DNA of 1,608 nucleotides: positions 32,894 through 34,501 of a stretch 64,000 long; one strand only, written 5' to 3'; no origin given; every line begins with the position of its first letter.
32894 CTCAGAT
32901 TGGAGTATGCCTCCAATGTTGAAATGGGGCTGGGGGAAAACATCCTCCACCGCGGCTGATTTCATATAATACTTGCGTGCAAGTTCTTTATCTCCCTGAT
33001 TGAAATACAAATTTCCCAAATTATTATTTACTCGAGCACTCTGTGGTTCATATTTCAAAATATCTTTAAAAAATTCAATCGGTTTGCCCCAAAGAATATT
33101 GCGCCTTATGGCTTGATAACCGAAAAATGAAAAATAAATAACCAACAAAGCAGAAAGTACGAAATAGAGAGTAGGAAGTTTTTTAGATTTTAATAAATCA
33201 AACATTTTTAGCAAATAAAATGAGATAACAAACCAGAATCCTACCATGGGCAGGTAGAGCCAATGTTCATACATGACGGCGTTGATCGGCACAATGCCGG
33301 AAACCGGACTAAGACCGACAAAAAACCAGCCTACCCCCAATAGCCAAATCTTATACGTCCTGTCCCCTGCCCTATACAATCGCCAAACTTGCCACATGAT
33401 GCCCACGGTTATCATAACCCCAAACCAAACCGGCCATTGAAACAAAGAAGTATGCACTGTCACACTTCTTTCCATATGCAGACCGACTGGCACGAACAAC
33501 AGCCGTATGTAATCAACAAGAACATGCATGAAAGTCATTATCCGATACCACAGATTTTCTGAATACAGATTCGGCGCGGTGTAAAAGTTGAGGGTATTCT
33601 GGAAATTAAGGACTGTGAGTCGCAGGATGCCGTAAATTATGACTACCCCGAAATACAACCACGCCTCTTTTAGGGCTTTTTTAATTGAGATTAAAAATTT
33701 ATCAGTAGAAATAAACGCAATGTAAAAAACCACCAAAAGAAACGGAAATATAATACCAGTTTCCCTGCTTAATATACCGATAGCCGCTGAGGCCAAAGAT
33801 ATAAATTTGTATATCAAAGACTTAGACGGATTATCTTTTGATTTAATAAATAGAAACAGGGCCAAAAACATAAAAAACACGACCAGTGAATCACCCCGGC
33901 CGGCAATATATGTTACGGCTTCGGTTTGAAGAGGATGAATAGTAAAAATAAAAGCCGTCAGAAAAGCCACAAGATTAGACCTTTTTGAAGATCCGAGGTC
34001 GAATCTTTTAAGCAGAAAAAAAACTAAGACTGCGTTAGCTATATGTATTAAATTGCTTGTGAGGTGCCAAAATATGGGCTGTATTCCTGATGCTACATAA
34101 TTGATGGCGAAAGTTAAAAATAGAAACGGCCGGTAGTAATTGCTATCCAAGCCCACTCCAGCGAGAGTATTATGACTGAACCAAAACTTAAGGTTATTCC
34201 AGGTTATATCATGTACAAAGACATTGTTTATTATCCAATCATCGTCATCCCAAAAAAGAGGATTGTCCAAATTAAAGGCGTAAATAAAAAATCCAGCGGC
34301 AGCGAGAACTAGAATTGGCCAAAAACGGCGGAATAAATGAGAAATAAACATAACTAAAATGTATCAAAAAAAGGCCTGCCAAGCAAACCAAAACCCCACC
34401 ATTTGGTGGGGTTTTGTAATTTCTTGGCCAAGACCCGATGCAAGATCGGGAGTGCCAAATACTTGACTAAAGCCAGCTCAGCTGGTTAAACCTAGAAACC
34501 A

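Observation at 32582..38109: TPR-tailed GT-C-like polytopic membrane protein immediately upstream of the 1205-aa S-layer-like gene: candidate O-oligosaccharyltransferase and substrate pair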

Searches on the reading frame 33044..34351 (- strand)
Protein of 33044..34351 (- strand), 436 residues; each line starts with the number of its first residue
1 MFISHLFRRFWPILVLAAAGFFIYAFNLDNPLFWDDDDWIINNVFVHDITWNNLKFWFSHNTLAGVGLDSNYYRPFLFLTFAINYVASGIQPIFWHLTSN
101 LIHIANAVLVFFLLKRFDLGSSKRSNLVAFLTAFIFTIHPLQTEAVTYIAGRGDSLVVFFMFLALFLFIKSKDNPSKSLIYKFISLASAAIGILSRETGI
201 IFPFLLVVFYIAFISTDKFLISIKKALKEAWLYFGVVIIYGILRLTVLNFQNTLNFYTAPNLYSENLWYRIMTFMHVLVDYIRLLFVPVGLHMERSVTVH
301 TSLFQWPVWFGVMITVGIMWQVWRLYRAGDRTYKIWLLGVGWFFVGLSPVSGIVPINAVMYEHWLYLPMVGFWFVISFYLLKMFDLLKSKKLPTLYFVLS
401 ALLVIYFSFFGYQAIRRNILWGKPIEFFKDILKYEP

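Call 5: search_protein_families(library=pfam, proteins=[window:33044-34351:-], max_evalue=10)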
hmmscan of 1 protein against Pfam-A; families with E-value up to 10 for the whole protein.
seq(436 aa): 1 family
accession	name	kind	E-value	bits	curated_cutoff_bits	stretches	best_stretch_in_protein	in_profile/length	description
PF08409.16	TMTC_DUF1736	-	0.31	11.5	27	1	259-293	12-46/75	Protein O-mannosyl-transferase TMTC, DUF1736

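Call 7: find_homologous_proteins(query=window:33044-34351:-, max_evalue=0.001)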
Query seq(436 aa) (436 aa): 1056 proteins with E <= 0.001 among 8000 candidates; the best 120 are listed.
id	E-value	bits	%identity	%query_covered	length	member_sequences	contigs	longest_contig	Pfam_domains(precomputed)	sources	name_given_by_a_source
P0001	1.9e-232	790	85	100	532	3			PF13431.13,PF13414.13,PF13428.13,PF13374.13,PF14559.13,PF13371.13,PF00515.35,PF13424.13,PF13432.13,PF13181.13,PF07719.24,PF13174.13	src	-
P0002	9.6e-219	745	75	100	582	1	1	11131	PF13431.13,PF13414.13,PF13176.13,PF13428.13,PF13374.13,PF14559.13,PF13371.13,PF00515.35,PF13424.13,PF13432.13,PF13181.13,PF07719.24,PF13174.13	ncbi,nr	ncbi:MAG: tetratricopeptide repeat protein [Candidatus Yanofskybacteria bacterium]|nr:tetratricopept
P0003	5.6e-215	733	73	100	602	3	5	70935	PF13431.13,PF13414.13,PF13428.13,PF13374.13,PF14559.13,PF13371.13,PF00515.35,PF13424.13,PF13432.13,PF13181.13,PF07719.24,PF13174.13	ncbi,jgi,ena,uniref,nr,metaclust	ncbi:MAG: hypothetical protein A2831_00375 [Candidatus Yanofskybacteria bacterium RIFCSPHIGHO2_01_FU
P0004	1.7e-209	715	74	100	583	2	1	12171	PF13431.13,PF13414.13,PF13428.13,PF13374.13,PF14559.13,PF13371.13,PF00515.35,PF13424.13,PF13432.13,PF13181.13,PF07719.24,PF13174.13,PF13231.13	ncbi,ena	ncbi:MAG: tetratricopeptide repeat protein [Patescibacteria group bacterium]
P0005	3.6e-205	700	72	100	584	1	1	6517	PF14559.13,PF13431.13,PF13414.13,PF13371.13,PF00515.35,PF13424.13,PF13432.13,PF13181.13,PF07719.24,PF13374.13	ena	-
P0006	1.1e-196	672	68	96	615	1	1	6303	PF13431.13,PF13414.13,PF13176.13,PF13428.13,PF13374.13,PF14559.13,PF13371.13,PF00515.35,PF13424.13,PF13432.13,PF13181.13,PF07719.24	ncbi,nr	ncbi:MAG: tetratricopeptide repeat protein [bacterium]|nr:tetratricopeptide repeat protein [bacteriu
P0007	6.6e-189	647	68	97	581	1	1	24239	PF13431.13,PF23914.2,PF13414.13,PF13428.13,PF25064.2,PF13374.13,PF14559.13,PF13371.13,PF00515.35,PF13424.13,PF13432.13,PF13181.13,PF07719.24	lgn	-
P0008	2.2e-180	619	68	97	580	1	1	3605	PF13431.13,PF23914.2,PF13414.13,PF13176.13,PF13428.13,PF13374.13,PF14559.13,PF13371.13,PF00515.35,PF13424.13,PF21033.5,PF13432.13,PF13181.13,PF07719.24,PF13174.13,PF13231.13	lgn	-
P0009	9.1e-180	617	66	96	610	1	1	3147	PF14559.13,PF13431.13,PF13414.13,PF13371.13,PF00515.35,PF13424.13,PF13432.13,PF13181.13,PF07719.24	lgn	-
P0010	1.4e-179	616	61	100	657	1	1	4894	PF13431.13,PF13414.13,PF13371.13,PF00515.35,PF13424.13,PF13432.13,PF13181.13,PF07719.24,PF13174.13,PF13374.13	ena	-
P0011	7.1e-172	591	64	97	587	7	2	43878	PF13431.13,PF13414.13,PF13176.13,PF13428.13,PF13374.13,PF14559.13,PF13371.13,PF00515.35,PF13424.13,PF13432.13,PF13181.13,PF07719.24,PF13174.13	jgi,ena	-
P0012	9.1e-171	587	63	97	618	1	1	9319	PF14559.13,PF13431.13,PF13414.13,PF00515.35,PF13424.13,PF13176.13,PF13432.13,PF13181.13,PF07719.24,PF13374.13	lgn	-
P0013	5.6e-170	584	63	97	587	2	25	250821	PF13431.13,PF13414.13,PF13176.13,PF13428.13,PF13374.13,PF14559.13,PF13371.13,PF00515.35,PF13424.13,PF13432.13,PF13181.13,PF07719.24,PF13174.13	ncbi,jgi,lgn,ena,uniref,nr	ncbi:MAG: hypothetical protein A3G02_01370 [Candidatus Yanofskybacteria bacterium RIFCSPLOWO2_12_FUL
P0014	2.6e-169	582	62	97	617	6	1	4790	PF13431.13,PF13414.13,PF13428.13,PF13374.13,PF14559.13,PF13371.13,PF00515.35,PF13424.13,PF13432.13,PF13181.13,PF07719.24,PF13174.13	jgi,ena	-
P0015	2.9e-169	582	62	97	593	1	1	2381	PF13431.13,PF13414.13,PF02366.25,PF13176.13,PF13428.13,PF13374.13,PF14559.13,PF13371.13,PF00515.35,PF13424.13,PF13432.13,PF13181.13,PF07719.24,PF13174.13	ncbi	-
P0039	2.2e-158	546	61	97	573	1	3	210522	PF13431.13,PF13414.13,PF13176.13,PF13428.13,PF13374.13,PF14559.13,PF13371.13,PF00515.35,PF13424.13,PF13432.13,PF13181.13,PF07719.24,PF13174.13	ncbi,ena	-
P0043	1.7e-157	543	60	96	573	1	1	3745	PF13431.13,PF13414.13,PF13176.13,PF13428.13,PF13374.13,PF14559.13,PF13371.13,PF00515.35,PF13424.13,PF13432.13,PF13181.13,PF07719.24,PF13231.13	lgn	-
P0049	9.6e-157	541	58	99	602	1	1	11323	PF13431.13,PF13414.13,PF13176.13,PF13374.13,PF14559.13,PF13371.13,PF00515.35,PF13424.13,PF13432.13,PF13181.13,PF07719.24,PF13174.13,PF13231.13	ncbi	-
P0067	7.5e-154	531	57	97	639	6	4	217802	PF14559.13,PF13431.13,PF13414.13,PF13371.13,PF00515.35,PF13424.13,PF13432.13,PF13428.13,PF13181.13,PF07719.24,PF13374.13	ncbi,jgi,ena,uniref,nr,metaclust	ncbi:MAG: hypothetical protein A2655_02125 [Candidatus Yanofskybacteria bacterium RIFCSPHIGHO2_01_FU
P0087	5.9e-150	518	57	97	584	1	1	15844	PF13431.13,PF13414.13,PF13176.13,PF13428.13,PF13374.13,PF14559.13,PF00515.35,PF13424.13,PF13432.13,PF13181.13,PF07719.24,PF13231.13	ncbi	-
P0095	2.2e-148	513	58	97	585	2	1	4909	PF13431.13,PF13414.13,PF02366.25,PF13176.13,PF13428.13,PF13374.13,PF14559.13,PF13371.13,PF00515.35,PF13424.13,PF13432.13,PF13181.13,PF07719.24,PF13174.13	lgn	-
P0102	2.7e-147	510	57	97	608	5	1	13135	PF14559.13,PF13431.13,PF13414.13,PF13371.13,PF02366.25,PF00515.35,PF13424.13,PF13432.13,PF13181.13,PF07719.24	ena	-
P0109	3.9e-144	499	56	97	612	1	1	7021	PF13431.13,PF13414.13,PF02366.25,PF13176.13,PF13428.13,PF13374.13,PF14559.13,PF13371.13,PF00515.35,PF13424.13,PF13432.13,PF13181.13,PF07719.24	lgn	-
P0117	1.5e-143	497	54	97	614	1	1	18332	PF14559.13,PF13431.13,PF13414.13,PF02366.25,PF00515.35,PF13424.13,PF13432.13,PF13181.13,PF07719.24,PF13374.13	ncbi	-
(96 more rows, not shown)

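Call 11: find_encoding_contigs(protein=P0003, flank=10000, max_places=3)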
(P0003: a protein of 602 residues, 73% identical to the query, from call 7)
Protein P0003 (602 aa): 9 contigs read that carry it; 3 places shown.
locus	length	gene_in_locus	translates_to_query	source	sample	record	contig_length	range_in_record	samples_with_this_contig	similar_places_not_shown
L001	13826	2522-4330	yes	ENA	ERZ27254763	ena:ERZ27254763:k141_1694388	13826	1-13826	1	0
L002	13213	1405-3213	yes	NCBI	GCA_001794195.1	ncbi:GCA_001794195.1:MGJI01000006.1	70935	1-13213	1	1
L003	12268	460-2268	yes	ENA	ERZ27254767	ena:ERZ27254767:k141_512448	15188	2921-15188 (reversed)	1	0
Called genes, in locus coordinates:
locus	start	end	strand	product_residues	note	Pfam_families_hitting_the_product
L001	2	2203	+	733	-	?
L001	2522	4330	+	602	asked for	PF13181:TPR_8 (faint), PF00515:TPR_1 (weak), PF07719:TPR_2 (weak), PF13174:TPR_6 (faint), PF13414:TPR_11 (faint), PF13424:TPR_12 (faint), PF13431:TPR_17 (faint), PF13371:TPR_9 (weak), +4 more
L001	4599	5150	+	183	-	-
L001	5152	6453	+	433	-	PF22807:TrAA12, PF23500:DUF7133 (faint), PF07995:GSDH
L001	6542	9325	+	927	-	PF28492:Beta_helix_4 (weak), PF05048:NosD (weak), PF13229:Beta_helix, PF00561:Abhydrolase_1 (faint), PF07819:PGAP1 (faint), PF02450:LCAT, PF01674:Lipase_2 (faint)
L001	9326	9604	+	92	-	-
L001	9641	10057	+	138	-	-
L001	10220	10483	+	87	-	-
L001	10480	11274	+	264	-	-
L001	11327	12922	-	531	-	-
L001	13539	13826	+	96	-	?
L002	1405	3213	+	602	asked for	PF13181:TPR_8 (faint), PF00515:TPR_1 (weak), PF07719:TPR_2 (weak), PF13174:TPR_6 (faint), PF13414:TPR_11 (faint), PF13424:TPR_12 (faint), PF13431:TPR_17 (faint), PF13371:TPR_9 (weak), +4 more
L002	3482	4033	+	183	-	-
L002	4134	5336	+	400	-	PF22807:TrAA12, PF23500:DUF7133 (faint), PF07995:GSDH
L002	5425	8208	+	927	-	PF28492:Beta_helix_4 (weak), PF05048:NosD (weak), PF13229:Beta_helix, PF00561:Abhydrolase_1 (faint), PF07819:PGAP1 (faint), PF02450:LCAT, PF01674:Lipase_2 (faint)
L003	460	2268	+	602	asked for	PF13181:TPR_8 (faint), PF00515:TPR_1 (weak), PF07719:TPR_2 (weak), PF13174:TPR_6 (faint), PF13414:TPR_11 (faint), PF13424:TPR_12 (faint), PF13431:TPR_17 (faint), PF13371:TPR_9 (weak), +4 more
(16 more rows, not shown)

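Call 12: find_encoding_contigs(protein=P0013, flank=10000, max_places=1)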
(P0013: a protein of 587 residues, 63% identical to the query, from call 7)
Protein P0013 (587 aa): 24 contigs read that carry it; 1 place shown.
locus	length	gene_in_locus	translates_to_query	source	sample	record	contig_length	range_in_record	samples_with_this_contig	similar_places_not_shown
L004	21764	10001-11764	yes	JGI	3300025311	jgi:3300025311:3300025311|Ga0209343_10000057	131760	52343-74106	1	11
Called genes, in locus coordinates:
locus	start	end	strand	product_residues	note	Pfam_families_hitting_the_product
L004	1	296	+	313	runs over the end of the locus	PF18920:DUF5671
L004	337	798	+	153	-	PF00254:FKBP_C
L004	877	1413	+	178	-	-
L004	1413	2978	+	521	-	PF00932:LTD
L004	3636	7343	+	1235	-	-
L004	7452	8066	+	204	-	-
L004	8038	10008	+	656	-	PF07719:TPR_2 (weak)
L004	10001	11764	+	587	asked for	PF00515:TPR_1 (weak), PF13181:TPR_8 (weak), PF13432:TPR_16 (weak), PF00515:TPR_1, PF07719:TPR_2 (weak), PF13181:TPR_8 (weak), PF13414:TPR_11 (weak), PF14559:TPR_19 (weak), +7 more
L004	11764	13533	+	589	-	PF08409:TMTC_DUF1736 (weak), PF12895:ANAPC3 (faint), PF07719:TPR_2 (faint), PF13174:TPR_6 (faint), PF14559:TPR_19, PF13424:TPR_12 (weak), PF13424:TPR_12 (weak), PF14559:TPR_19, +9 more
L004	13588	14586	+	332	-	-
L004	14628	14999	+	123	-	-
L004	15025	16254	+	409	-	-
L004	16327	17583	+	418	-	PF23500:DUF7133, PF22807:TrAA12, PF07995:GSDH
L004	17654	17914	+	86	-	-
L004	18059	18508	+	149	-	PF00293:NUDIX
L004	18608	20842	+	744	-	PF13371:TPR_9 (faint), PF04932:Wzy_C, PF13176:TPR_7 (faint), PF21033:RMD1-3, PF00515:TPR_1, PF07719:TPR_2, PF13181:TPR_8, PF13414:TPR_11 (weak), +7 more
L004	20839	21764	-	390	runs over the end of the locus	PF13439:Glyco_transf_4, PF00534:Glycos_transf_1, PF13692:Glyco_trans_1_4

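Call 13: find_encoding_contigs(protein=P0039, flank=10000, max_places=1)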
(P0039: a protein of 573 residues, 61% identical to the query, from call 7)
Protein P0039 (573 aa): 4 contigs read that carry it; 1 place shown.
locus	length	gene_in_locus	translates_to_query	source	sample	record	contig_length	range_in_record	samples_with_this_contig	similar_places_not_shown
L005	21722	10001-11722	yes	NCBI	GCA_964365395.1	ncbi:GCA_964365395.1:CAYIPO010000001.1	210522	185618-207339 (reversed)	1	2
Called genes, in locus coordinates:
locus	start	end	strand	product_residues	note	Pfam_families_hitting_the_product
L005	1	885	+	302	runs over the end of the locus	PF18075:FtsX_ECD, PF02687:FtsX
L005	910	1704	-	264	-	PF13641:Glyco_tranf_2_3, PF00535:Glycos_transf_2, PF10111:Glyco_tranf_2_2 (weak)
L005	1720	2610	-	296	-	PF14528:LAGLIDADG_3 (faint)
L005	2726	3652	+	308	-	PF00089:Trypsin, PF10459:Peptidase_S46 (faint), PF13365:Trypsin_2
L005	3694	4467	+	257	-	PF13365:Trypsin_2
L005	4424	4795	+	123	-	-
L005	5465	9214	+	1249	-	-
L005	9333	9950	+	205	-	-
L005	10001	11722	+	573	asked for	PF13432:TPR_16 (faint), PF07719:TPR_2 (faint), PF13174:TPR_6 (faint), PF00515:TPR_1 (weak), PF13414:TPR_11 (weak), PF14559:TPR_19 (weak), PF13431:TPR_17, PF13371:TPR_9 (weak), +5 more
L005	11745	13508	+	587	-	PF13181:TPR_8 (faint), PF13432:TPR_16 (faint), PF08409:TMTC_DUF1736 (weak), PF12895:ANAPC3 (faint), PF13424:TPR_12 (faint), PF13428:TPR_14 (faint), PF14559:TPR_19 (weak), PF13431:TPR_17 (weak), +2 more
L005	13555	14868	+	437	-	PF23500:DUF7133 (faint), PF22807:TrAA12, PF07995:GSDH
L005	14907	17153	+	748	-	PF13176:TPR_7 (faint), PF04932:Wzy_C, PF13174:TPR_6 (faint), PF13414:TPR_11 (faint), PF21033:RMD1-3, PF00515:TPR_1, PF07719:TPR_2, PF13181:TPR_8, +7 more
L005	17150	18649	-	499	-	-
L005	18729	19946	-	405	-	PF13477:Glyco_trans_4_2 (faint), PF13439:Glyco_transf_4, PF13579:Glyco_trans_4_4, PF00534:Glycos_transf_1, PF13692:Glyco_trans_1_4, PF13524:Glyco_trans_1_2 (weak)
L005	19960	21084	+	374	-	PF13439:Glyco_transf_4, PF13579:Glyco_trans_4_4, PF20706:GT4-conflict, PF00534:Glycos_transf_1, PF13692:Glyco_trans_1_4, PF13524:Glyco_trans_1_2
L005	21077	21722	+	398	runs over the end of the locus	PF13439:Glyco_transf_4, PF13579:Glyco_trans_4_4, PF20706:GT4-conflict (weak), PF00534:Glycos_transf_1, PF13692:Glyco_trans_1_4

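Call 14: find_encoding_contigs(protein=P0067, flank=10000, max_places=1)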
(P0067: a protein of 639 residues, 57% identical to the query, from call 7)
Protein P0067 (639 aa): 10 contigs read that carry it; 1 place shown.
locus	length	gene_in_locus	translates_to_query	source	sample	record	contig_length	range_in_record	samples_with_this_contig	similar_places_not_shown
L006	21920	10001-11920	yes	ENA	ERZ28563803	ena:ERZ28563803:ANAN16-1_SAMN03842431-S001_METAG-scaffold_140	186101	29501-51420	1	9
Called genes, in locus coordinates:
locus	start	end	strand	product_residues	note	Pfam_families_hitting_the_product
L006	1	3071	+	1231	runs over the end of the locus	PF00932:LTD, PF00633:HHH (weak), PF12836:HHH_3, PF13570:Beta-prop_ACSF4 (faint)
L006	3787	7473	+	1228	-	-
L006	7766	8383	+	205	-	-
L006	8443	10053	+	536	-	-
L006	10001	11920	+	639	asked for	PF13432:TPR_16 (faint), PF00515:TPR_1 (faint), PF13371:TPR_9 (faint), PF13424:TPR_12 (faint), PF13431:TPR_17 (faint), PF14559:TPR_19 (faint), PF07719:TPR_2 (faint), PF13414:TPR_11, +3 more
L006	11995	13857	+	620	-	PF08409:TMTC_DUF1736, PF12895:ANAPC3 (faint), PF07719:TPR_2 (faint), PF13174:TPR_6 (faint), PF13424:TPR_12 (faint), PF13428:TPR_14 (faint), PF13432:TPR_16 (faint), PF14559:TPR_19 (weak), +2 more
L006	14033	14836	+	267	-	-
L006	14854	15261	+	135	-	-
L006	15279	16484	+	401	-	PF08239:SH3_3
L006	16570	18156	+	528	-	PF02366:PMT, PF13231:PMT_2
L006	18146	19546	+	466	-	PF22807:TrAA12, PF07995:GSDH (weak)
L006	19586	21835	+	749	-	PF13176:TPR_7 (faint), PF04932:Wzy_C, PF13424:TPR_12 (faint), PF21033:RMD1-3 (weak), PF00515:TPR_1, PF07719:TPR_2 (weak), PF13181:TPR_8, PF13432:TPR_16 (weak), +6 more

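Call 41: search_solved_structures(query=A2, max_evalue=10, show_alignments=3)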
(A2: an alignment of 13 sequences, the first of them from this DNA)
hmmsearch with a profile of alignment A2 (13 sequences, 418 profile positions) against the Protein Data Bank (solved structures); distinct sequences matched with E-value up to 10: 1.
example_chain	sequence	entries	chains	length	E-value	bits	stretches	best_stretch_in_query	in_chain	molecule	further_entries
8erw_A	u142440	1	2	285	0.0051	19.2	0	136-172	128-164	C2HR4_8r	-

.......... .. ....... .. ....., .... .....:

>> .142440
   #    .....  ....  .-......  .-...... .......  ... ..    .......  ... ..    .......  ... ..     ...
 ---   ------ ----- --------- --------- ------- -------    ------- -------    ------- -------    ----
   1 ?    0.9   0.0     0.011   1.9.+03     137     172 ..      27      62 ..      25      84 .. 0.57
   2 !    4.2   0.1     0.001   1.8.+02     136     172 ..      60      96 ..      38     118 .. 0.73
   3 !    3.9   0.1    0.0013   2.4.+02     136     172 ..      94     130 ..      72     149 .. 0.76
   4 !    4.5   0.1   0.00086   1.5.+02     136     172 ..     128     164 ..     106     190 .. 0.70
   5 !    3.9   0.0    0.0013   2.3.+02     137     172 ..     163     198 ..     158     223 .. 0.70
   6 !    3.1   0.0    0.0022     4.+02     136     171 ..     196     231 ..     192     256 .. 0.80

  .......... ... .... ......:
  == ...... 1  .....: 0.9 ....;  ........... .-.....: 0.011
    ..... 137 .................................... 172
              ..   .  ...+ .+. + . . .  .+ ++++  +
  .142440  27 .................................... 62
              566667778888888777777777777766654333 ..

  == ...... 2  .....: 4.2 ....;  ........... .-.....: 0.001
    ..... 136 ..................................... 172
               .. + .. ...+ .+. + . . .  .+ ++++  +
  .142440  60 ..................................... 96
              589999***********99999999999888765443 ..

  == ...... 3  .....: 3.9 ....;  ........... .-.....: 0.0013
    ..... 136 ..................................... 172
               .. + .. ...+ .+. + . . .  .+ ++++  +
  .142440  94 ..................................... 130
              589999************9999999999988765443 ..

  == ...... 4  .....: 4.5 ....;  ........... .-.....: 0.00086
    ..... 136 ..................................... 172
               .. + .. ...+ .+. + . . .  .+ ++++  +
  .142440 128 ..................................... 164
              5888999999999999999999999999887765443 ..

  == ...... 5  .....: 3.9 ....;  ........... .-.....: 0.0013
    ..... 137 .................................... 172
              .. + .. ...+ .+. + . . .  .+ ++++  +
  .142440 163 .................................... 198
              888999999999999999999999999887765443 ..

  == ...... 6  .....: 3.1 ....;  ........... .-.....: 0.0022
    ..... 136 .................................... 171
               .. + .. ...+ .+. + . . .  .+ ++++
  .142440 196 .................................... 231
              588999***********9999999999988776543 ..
